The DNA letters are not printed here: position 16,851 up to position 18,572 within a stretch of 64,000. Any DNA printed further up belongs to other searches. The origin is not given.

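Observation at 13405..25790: Eleven-gene lipid cluster resembling a disassembled ElbD-type ether-lipid module (acyl-CoA ligase, ACP, thioester reductase, AGPAT) plus lipid kinase and ICMT-like methyltransferase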

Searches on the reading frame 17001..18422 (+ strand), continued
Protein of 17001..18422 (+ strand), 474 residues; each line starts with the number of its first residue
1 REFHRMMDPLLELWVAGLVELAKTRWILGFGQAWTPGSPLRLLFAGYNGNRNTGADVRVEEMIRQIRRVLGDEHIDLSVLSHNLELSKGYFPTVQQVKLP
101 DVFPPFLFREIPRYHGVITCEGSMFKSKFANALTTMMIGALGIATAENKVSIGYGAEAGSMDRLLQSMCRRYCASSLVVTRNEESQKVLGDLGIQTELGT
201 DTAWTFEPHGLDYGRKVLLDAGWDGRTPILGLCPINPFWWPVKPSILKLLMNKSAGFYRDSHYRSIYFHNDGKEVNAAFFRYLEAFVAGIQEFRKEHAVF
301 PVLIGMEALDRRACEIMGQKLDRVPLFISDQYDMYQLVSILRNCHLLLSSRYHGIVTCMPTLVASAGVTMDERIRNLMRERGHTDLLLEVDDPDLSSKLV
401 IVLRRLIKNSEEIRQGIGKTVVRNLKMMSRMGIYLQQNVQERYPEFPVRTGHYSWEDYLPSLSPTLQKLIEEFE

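Call 46: fold_search(model_id=the predicted structure, library=pdb)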
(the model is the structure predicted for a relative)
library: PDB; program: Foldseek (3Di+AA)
matches with E <= 10: 1357; with E <= 0.001: 231
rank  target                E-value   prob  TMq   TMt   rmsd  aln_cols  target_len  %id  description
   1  1v4v_A                7.7e-08  1.00  0.51  0.62   6.0       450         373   11  Crystal Structure Of UDP-N-Acetylglucosamine 2-Epimerase From Thermus Thermophilus HB8 (released 2003-12-02)
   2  8sxw_C                1.0e-07  1.00  0.50  0.62   5.1       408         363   12  X-ray crystal structure of UDP- 2,3-diacetamido-2,3-dideoxy-glucuronic acid-2-epimerase from Thermus thermophilus stra (released 2023-09-13)
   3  8hjg_B                1.3e-07  1.00  0.48  0.52   7.0       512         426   11  Crystal structure of glycosyltransferase SgUGT94-289-3 in complex with M5, state 1 (released 2024-05-29)
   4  8sxw_A                2.1e-07  1.00  0.51  0.64   5.3       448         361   11  X-ray crystal structure of UDP- 2,3-diacetamido-2,3-dideoxy-glucuronic acid-2-epimerase from Thermus thermophilus stra (released 2023-09-13)
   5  7vyy_B                2.1e-07  1.00  0.49  0.63   6.6       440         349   12  The crystal structure of Non-hydrolyzing UDPGlcNAc 2-epimerase (released 2022-11-16)
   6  7vz6_H                2.2e-07  1.00  0.51  0.62   6.5       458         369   10  The crystal structure of Non-hydrolyzing UDPGlcNAc 2-epimerase in complex with UDP-glucose (released 2022-11-16)
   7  1f6d_A                2.2e-07  1.00  0.51  0.61   7.2       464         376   11  THE STRUCTURE OF UDP-N-ACETYLGLUCOSAMINE 2-EPIMERASE FROM E. COLI. (released 2000-12-13)
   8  3c4q_B                2.4e-07  1.00  0.50  0.58   6.2       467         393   10  Structure of the retaining glycosyltransferase MshA : The first step in mycothiol biosynthesis. Organism : Corynebacte (released 2008-04-01)
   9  7vz6_A                3.2e-07  1.00  0.50  0.61   6.8       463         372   11  The crystal structure of Non-hydrolyzing UDPGlcNAc 2-epimerase in complex with UDP-glucose (released 2022-11-16)
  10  8hjf_A                3.5e-07  1.00  0.49  0.53   7.8       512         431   10  Crystal structure of glycosyltransferase SgUGT94-289-3 in complex with M5, state 2 (released 2024-05-29)
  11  8sxv_B                3.7e-07  1.00  0.51  0.63   6.1       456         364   12  X-ray crystal structure of UDP- 2,3-diacetamido-2,3-dideoxy-glucuronic acid-2-epimerase from Thermus thermophilus stra (released 2023-09-13)
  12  7vza_G                3.8e-07  1.00  0.50  0.62   6.7       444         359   13  The crystal structure of Non-hydrolyzing UDPGlcNAc 2-epimerase in complex with UDP (released 2022-11-16)
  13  8sxy_B                3.8e-07  1.00  0.47  0.59   5.7       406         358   13  X-ray crystal structure of UDP- 2,3-diacetamido-2,3-dideoxy-glucuronic acid-2-epimerase from Thermus thermophilus stra (released 2023-09-13)
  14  7vza_B                3.8e-07  1.00  0.51  0.62   6.3       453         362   11  The crystal structure of Non-hydrolyzing UDPGlcNAc 2-epimerase in complex with UDP (released 2022-11-16)
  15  6vlb_B                4.0e-07  1.00  0.51  0.63   5.5       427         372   11  Crystal structure of ligand-free UDP-GlcNAc 2-epimerase from Neisseria meningitidis (released 2020-11-11)
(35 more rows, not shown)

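Call 47: search_solved_structures(query=A1, max_evalue=1, show_alignments=3)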
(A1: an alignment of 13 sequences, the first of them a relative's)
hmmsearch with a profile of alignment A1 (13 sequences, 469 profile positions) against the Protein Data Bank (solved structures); distinct sequences matched with E-value up to 1: 0.

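Call 49: find_homologous_proteins(query=P0109, max_evalue=1e-50)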
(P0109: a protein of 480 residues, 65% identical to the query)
Query P0109 (480 aa): 7725 proteins with E <= 1e-50 among 8000 candidates; the best 120 are listed.
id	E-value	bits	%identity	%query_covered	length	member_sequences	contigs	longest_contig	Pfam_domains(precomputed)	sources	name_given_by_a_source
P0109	0.0e+0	1105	100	100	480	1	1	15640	PF04230.20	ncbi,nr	ncbi:MAG TPA: polysaccharide pyruvyl transferase family protein [Terriglobales bacterium]|nr:polysac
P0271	9.1e-261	884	81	98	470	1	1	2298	PF04230.20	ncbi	ncbi:MAG: polysaccharide pyruvyl transferase family protein [Terriglobales bacterium]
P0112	2.5e-257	873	81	98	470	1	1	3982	PF04230.20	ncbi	ncbi:MAG: polysaccharide pyruvyl transferase family protein [Terriglobales bacterium]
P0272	2.9e-257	872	80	98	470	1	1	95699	PF04230.20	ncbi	-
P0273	8.8e-257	871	80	98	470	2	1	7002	PF04230.20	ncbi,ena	-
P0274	4.9e-256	868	81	98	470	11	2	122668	PF04230.20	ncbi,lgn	-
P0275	6.6e-256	868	80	97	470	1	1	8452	PF04230.20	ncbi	ncbi:MAG: polysaccharide pyruvyl transferase family protein [Terriglobales bacterium]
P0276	1.9e-254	863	79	98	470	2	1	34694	PF04230.20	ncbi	-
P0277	4.0e-252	855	79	98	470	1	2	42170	PF04230.20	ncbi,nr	ncbi:MAG: polysaccharide pyruvyl transferase family protein [Acidobacteria bacterium]|nr:polysacchar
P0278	1.7e-247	840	77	98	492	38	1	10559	PF04230.20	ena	-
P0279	4.4e-247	839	78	98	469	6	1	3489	PF04230.20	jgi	jgi:polysaccharide pyruvyl transferase WcaK-like protein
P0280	9.9e-247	838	77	98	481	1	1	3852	PF04230.20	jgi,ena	jgi:polysaccharide pyruvyl transferase WcaK-like protein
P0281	6.6e-245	832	76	98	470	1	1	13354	PF04230.20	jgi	jgi:polysaccharide pyruvyl transferase WcaK-like protein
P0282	1.5e-244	830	75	99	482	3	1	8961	PF04230.20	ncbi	-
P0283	6.8e-244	828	77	97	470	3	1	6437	-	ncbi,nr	ncbi:MAG TPA: hypothetical protein VES66_06710 [Terriglobales bacterium]|nr:hypothetical protein [Te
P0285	1.8e-243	827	75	98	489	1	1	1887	PF04230.20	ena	-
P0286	3.1e-243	826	77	97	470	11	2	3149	PF04230.20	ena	-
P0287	5.0e-243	825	77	97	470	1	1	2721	PF04230.20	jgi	jgi:polysaccharide pyruvyl transferase WcaK-like protein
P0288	6.9e-243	825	76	98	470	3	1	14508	PF04230.20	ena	-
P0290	1.3e-242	824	76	97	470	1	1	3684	PF04230.20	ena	-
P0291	1.4e-242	824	75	98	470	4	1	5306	PF04230.20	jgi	jgi:polysaccharide pyruvyl transferase WcaK-like protein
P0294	4.0e-242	822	75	99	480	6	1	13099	PF04230.20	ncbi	-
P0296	4.2e-242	822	75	98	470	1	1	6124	PF04230.20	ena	-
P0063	5.5e-242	822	75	98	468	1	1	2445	PF04230.20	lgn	-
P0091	5.8e-242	822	75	97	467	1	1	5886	PF04230.20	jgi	-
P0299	1.6e-241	820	76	98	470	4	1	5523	PF04230.20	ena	-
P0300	1.8e-241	820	75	98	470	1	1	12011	PF04230.20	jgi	jgi:polysaccharide pyruvyl transferase WcaK-like protein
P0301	1.8e-241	820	76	98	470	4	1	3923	PF04230.20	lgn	-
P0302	3.4e-241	819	75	98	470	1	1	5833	PF04230.20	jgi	jgi:polysaccharide pyruvyl transferase WcaK-like protein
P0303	4.2e-241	819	76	97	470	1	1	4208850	PF04230.20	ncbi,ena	-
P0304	7.8e-241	818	77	98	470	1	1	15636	PF04230.20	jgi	jgi:polysaccharide pyruvyl transferase WcaK-like protein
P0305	8.0e-241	818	76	98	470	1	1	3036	PF04230.20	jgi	jgi:polysaccharide pyruvyl transferase WcaK-like protein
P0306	8.6e-241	818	75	97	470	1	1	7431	PF04230.20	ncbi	-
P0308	1.0e-240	818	77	98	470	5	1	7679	PF04230.20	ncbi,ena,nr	ncbi:MAG TPA: polysaccharide pyruvyl transferase family protein [Terriglobales bacterium]|nr:polysac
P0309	1.6e-240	817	76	97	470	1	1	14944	PF04230.20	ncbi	-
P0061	1.7e-240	817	76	98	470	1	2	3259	PF04230.20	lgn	-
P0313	6.6e-240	815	75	99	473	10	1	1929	PF04230.20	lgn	-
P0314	6.7e-240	815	75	98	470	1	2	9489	PF04230.20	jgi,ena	-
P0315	6.9e-240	815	76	97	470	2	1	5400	PF04230.20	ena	-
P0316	7.2e-240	815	76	97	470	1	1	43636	PF04230.20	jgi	jgi:polysaccharide pyruvyl transferase WcaK-like protein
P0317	7.4e-240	815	75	98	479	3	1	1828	PF04230.20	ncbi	-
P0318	8.4e-240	815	75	98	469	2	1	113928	PF04230.20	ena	-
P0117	1.1e-239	814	75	98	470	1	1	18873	PF04230.20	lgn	-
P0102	1.8e-239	814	75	98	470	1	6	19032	PF04230.20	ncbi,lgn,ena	-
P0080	2.2e-239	813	75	98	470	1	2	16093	PF04230.20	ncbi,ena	-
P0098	2.3e-239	813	75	98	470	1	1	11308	PF04230.20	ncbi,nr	ncbi:MAG: polysaccharide pyruvyl transferase family protein [Acidobacteria bacterium]|nr:polysacchar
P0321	2.3e-239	813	74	98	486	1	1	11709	PF04230.20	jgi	jgi:polysaccharide pyruvyl transferase WcaK-like protein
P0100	2.6e-239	813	75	98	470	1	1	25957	PF04230.20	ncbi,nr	ncbi:MAG: polysaccharide pyruvyl transferase family protein [Acidobacteria bacterium]|nr:polysacchar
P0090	3.7e-239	813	75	98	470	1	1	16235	PF04230.20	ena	-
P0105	3.8e-239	813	75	98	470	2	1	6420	PF04230.20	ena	-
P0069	6.2e-239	812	76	97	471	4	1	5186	PF04230.20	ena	-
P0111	9.5e-239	811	75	98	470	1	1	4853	PF04230.20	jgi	jgi:polysaccharide pyruvyl transferase WcaK-like protein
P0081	1.0e-238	811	75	98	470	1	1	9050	PF04230.20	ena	-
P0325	1.1e-238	811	74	98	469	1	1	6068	PF04230.20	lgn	-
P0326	1.4e-238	811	75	98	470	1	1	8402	PF04230.20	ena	-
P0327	1.6e-238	811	75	99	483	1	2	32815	PF04230.20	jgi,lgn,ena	-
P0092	1.7e-238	810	74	98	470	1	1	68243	PF04230.20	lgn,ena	-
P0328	2.3e-238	810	75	98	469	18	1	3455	PF04230.20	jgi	jgi:polysaccharide pyruvyl transferase WcaK-like protein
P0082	2.9e-238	810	74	97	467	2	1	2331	PF04230.20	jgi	-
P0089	4.3e-238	809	75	98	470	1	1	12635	PF04230.20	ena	-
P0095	4.5e-238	809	74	98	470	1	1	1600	PF04230.20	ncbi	-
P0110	4.7e-238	809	74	98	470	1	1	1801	PF04230.20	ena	-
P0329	6.0e-238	809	74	98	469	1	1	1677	PF04230.20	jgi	jgi:polysaccharide pyruvyl transferase WcaK-like protein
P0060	6.4e-238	809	74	98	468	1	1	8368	PF04230.20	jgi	jgi:polysaccharide pyruvyl transferase WcaK-like protein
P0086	7.4e-238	808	75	98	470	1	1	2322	PF04230.20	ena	-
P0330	1.1e-237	808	75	98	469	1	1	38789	PF04230.20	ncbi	ncbi:MAG: polysaccharide pyruvyl transferase family protein [Terriglobia bacterium]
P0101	1.2e-237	808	74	98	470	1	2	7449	PF04230.20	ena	-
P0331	1.2e-237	808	74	98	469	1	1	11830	PF04230.20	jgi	jgi:polysaccharide pyruvyl transferase WcaK-like protein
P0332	1.4e-237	807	74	98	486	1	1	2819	PF04230.20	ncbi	-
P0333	1.5e-237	807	74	98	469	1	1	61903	PF04230.20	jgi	jgi:polysaccharide pyruvyl transferase WcaK-like protein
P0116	1.7e-237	807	74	98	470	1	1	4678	PF04230.20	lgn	-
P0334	1.8e-237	807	74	98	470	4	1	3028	PF04230.20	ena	-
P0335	1.8e-237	807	74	98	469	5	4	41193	PF04230.20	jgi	jgi:polysaccharide pyruvyl transferase WcaK-like protein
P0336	2.0e-237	807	74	98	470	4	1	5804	PF04230.20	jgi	jgi:polysaccharide pyruvyl transferase WcaK-like protein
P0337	2.2e-237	807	74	98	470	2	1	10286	PF04230.20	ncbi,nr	ncbi:MAG: polysaccharide pyruvyl transferase family protein [Acidobacteria bacterium]|nr:polysacchar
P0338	2.3e-237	807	84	87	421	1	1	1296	PF04230.20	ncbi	ncbi:MAG: polysaccharide pyruvyl transferase family protein, partial [Terriglobales bacterium]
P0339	2.8e-237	806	75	98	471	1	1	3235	PF04230.20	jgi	jgi:polysaccharide pyruvyl transferase WcaK-like protein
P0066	3.3e-237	806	74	98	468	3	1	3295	PF04230.20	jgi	-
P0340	3.4e-237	806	75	98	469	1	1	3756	PF04230.20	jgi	jgi:polysaccharide pyruvyl transferase WcaK-like protein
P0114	3.4e-237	806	75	98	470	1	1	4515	PF04230.20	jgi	-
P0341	3.6e-237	806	74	99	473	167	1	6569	PF04230.20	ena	-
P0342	3.7e-237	806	75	99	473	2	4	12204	PF04230.20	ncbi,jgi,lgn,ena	ncbi:MAG TPA: polysaccharide pyruvyl transferase family protein [Terriglobales bacterium]|jgi:polysa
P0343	4.5e-237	806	73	98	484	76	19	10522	PF04230.20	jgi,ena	jgi:polysaccharide pyruvyl transferase WcaK-like protein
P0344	5.0e-237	806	75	97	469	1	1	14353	PF04230.20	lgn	-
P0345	6.1e-237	805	74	98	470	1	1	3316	PF04230.20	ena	-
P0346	8.4e-237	805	74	98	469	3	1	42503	PF04230.20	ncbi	-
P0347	1.1e-236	805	74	98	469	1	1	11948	PF04230.20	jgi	jgi:polysaccharide pyruvyl transferase WcaK-like protein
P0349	1.4e-236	804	75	99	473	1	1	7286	PF04230.20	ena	-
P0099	1.5e-236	804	74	98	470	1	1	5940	PF04230.20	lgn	-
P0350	1.5e-236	804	74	98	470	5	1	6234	PF04230.20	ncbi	-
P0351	1.7e-236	804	75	99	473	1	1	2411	PF04230.20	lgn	-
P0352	2.0e-236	804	74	98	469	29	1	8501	PF04230.20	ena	-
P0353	2.2e-236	803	76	97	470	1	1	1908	PF04230.20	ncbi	-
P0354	2.5e-236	803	75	99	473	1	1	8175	PF04230.20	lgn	-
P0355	2.8e-236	803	74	98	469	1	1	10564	PF04230.20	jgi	jgi:polysaccharide pyruvyl transferase WcaK-like protein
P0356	3.1e-236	803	75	98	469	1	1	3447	PF04230.20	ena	-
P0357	4.2e-236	803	74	98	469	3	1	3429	PF04230.20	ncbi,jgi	-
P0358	5.6e-236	802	75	98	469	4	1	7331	PF04230.20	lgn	-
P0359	5.8e-236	802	75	99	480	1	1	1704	PF04230.20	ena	-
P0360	6.7e-236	802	74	97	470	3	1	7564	PF04230.20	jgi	-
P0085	1.4e-235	801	73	98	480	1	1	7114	PF04230.20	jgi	-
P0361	1.4e-235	801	74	97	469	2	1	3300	PF04230.20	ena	-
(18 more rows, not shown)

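Call 62: search_solved_structures(query=L002:8711-10435:+, max_evalue=1e-20)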
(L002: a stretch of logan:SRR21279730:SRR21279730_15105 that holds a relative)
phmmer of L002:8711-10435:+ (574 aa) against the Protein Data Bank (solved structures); distinct sequences matched with E-value up to 1e-20: 55.
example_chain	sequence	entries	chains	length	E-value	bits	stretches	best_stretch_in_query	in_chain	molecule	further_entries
6mfy_A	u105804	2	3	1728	1.8e-38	135.7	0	358-559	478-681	Linear gramicidin synthase subunit A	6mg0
6mfz_A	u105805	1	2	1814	2.4e-38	135.3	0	358-559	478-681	Linear gramicidin synthase subunit A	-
9be3_A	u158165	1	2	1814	2.4e-38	135.3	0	358-559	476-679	Linear gramicidin synthase subunit A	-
9be4_A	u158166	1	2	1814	2.4e-38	135.3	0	358-559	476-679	Linear gramicidin synthase subunit A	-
9meh_A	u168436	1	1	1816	2.4e-38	135.3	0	358-559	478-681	Linear gramicidin synthase subunit A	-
8wev_A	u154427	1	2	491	1.1e-36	129.8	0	334-485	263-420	Feruloyl-CoA Synthetase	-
8weu_A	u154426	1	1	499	1.2e-36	129.7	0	334-485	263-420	Fatty-acyl-CoA synthase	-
4gxq_A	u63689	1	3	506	9.6e-32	113.5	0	324-560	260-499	Malonyl CoA synthetase, Benzoate-CoA ligase Chimeric protein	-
4fuq_A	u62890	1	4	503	2.1e-31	112.4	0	324-560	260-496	Malonyl CoA synthetase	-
4gxr_A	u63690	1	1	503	2.1e-31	112.3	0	324-560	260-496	Malonyl CoA synthetase, Benzoate-CoA ligase Chimeric protein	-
3r44_A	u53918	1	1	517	2.2e-31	112.3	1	323-565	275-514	fatty acyl CoA synthetase FADD13 (FATTY-ACYL-CoA SYNTHETASE)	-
4fut_A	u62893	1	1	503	1.4e-30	109.7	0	324-560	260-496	Malonyl CoA synthetase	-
6k4c_A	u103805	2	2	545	1.4e-30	109.7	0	359-560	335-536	Ancestral luciferase AncLamp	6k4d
6qjz_A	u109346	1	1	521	9.7e-29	103.6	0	354-565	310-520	oxalyl CoA-synthetase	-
8r2q_A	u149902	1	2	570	6.2e-26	94.3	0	370-479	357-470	Probable fatty-acid-CoA ligase FadD5 (Fatty-acid-CoA synthetase) (Fatty-acid-CoA synthase)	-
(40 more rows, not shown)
